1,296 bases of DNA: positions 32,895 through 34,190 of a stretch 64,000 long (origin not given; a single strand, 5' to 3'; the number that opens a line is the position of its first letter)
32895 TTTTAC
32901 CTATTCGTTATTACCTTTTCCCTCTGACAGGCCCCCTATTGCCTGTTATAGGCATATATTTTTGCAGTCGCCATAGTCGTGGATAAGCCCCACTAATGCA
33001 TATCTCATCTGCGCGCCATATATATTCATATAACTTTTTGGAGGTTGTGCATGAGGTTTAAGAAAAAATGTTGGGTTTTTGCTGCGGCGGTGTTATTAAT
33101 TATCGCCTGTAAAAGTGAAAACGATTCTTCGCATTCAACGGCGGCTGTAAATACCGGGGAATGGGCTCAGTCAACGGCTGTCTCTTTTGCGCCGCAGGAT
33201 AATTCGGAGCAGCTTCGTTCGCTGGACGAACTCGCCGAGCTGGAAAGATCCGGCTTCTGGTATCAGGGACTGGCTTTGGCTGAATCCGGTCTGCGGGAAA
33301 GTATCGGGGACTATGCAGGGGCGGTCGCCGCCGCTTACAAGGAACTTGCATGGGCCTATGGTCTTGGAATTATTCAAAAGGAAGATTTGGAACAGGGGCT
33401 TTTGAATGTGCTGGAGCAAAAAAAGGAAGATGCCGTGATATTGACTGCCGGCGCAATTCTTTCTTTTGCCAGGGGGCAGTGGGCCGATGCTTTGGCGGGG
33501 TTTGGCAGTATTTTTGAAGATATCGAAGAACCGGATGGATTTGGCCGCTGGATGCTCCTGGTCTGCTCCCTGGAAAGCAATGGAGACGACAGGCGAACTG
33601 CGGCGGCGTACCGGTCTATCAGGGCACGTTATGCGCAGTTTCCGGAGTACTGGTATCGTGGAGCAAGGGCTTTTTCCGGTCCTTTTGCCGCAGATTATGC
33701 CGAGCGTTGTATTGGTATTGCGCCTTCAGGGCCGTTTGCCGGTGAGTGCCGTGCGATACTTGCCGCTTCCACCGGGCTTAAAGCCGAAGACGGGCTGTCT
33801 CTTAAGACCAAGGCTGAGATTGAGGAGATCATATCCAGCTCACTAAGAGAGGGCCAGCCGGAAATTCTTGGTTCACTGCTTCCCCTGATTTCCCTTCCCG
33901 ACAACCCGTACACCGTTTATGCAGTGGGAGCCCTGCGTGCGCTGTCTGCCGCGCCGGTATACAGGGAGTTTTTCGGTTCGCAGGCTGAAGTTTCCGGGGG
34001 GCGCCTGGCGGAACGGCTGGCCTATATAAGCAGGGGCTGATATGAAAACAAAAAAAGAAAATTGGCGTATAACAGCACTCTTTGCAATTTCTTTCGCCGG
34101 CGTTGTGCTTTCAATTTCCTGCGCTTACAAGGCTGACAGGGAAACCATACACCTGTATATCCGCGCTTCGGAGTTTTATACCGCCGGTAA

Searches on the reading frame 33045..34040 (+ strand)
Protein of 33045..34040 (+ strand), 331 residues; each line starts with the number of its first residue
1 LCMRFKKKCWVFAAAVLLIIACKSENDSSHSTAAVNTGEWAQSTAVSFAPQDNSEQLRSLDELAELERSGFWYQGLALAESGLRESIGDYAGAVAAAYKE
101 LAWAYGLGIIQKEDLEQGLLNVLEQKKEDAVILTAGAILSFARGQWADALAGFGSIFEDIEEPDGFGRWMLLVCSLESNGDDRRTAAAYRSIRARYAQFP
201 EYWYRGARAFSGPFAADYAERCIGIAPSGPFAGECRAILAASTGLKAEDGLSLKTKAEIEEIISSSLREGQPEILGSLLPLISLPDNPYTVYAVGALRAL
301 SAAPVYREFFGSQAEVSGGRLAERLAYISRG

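Call 22: search_protein_families(library=pfam, proteins=[window:33045-34040:+], max_evalue=0.001)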
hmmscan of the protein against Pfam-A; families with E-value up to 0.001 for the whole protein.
window:33045-34040:+ (331 aa): 0 families

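Call 78: search_protein_families(library=ncbifam, proteins=[window:33045-34040:+], max_evalue=0.001)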
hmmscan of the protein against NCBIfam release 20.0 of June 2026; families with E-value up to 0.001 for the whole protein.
window:33045-34040:+ (331 aa): 0 families
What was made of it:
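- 33045..34040 (+): First operon gene: 331-aa predicted lipoprotein (…LLIIAC lipobox), no family hit. No Pfam or NCBIfam hit (calls 22, 78).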

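Call 80: find_homologous_proteins(query=window:33045-34040:+, max_evalue=0.001)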
Query window:33045-34040:+ (331 aa): 517 proteins with E <= 0.001 among 8000 candidates; the best 120 are listed.
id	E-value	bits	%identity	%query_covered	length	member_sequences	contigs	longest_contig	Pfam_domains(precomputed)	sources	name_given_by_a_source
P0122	1.6e-211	719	100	99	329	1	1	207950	-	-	-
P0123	2.9e-126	439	63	100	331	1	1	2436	-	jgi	jgi:hypothetical protein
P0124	2.7e-125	436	62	99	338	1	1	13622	-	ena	-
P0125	8.1e-125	434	67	86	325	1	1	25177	-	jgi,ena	-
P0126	9.5e-124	431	61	98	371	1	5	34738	-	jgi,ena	jgi:hypothetical protein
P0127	1.2e-123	430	62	97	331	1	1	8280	-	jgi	-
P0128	2.2e-123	429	63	94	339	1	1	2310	-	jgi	jgi:hypothetical protein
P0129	4.4e-123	428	59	100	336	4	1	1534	-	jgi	jgi:hypothetical protein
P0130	3.2e-122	426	69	84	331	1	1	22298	-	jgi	-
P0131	8.5e-122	424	69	82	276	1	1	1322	-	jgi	-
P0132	9.0e-122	424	63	94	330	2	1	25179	-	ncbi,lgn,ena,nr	ncbi:MAG: hypothetical protein FWD40_11270 [Treponema sp.]|nr:hypothetical protein [Treponema sp.]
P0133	1.2e-121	424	71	83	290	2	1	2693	-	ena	-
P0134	4.7e-121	422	59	100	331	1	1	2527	-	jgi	jgi:hypothetical protein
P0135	4.8e-121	422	71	82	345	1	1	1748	-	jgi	jgi:hypothetical protein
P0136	5.0e-121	422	60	98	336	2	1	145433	-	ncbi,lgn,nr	ncbi:MAG: hypothetical protein LBH44_11530 [Treponema sp.]|nr:hypothetical protein [Treponema sp.]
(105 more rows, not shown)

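Call 81: find_encoding_contigs(protein=P0136, flank=10000, max_places=1)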
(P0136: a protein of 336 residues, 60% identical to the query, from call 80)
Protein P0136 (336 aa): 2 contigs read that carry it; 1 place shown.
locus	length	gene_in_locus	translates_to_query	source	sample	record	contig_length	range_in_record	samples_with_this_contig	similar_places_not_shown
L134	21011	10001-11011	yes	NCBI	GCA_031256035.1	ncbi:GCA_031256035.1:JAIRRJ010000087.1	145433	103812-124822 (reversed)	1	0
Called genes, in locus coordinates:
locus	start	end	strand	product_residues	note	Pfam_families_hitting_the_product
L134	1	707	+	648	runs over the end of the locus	PF00571:CBS, PF02518:HATPase_c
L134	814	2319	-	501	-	PF16656:Pur_ac_phosph_N, PF00149:Metallophos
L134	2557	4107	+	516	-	PF00245:Alk_phosphatase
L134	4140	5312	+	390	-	PF07907:YibE_F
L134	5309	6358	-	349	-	PF02424:ApbE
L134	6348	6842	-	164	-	-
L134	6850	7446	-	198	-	PF04542:Sigma70_r2, PF08281:Sigma70_r4_2, PF04545:Sigma70_r4 (faint)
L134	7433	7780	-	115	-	PF19762:DUF6249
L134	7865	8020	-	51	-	-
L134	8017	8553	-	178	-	PF13635:DUF4143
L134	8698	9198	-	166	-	-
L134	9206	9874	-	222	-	PF00440:TetR_N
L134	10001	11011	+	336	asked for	-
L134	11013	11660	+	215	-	PF25060:ARM_TT21_2nd (weak), PF07719:TPR_2 (faint), PF13424:TPR_12 (faint), PF13428:TPR_14 (faint), PF13431:TPR_17 (faint), PF13432:TPR_16 (weak), PF25064:ARM_TT21_5th (faint), PF14559:TPR_19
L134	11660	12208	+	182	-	-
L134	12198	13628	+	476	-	PF02321:OEP (weak)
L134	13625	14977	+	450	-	PF25919:BSH_CusB (faint), PF25917:BSH_RND (weak), PF25973:BSH_CzcB (weak), PF25954:Beta-barrel_RND_2 (faint), PF25989:YknX_C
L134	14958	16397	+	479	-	PF13205:Big_5 (weak)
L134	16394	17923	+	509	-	PF13205:Big_5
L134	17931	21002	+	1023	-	PF00873:ACR_tran, PF02355:SecD_SecF_C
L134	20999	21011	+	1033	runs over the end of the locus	PF00873:ACR_tran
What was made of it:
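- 33045..34040 (+): Locus tags place it 9 genes upstream of a giant (calls 80, 81).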
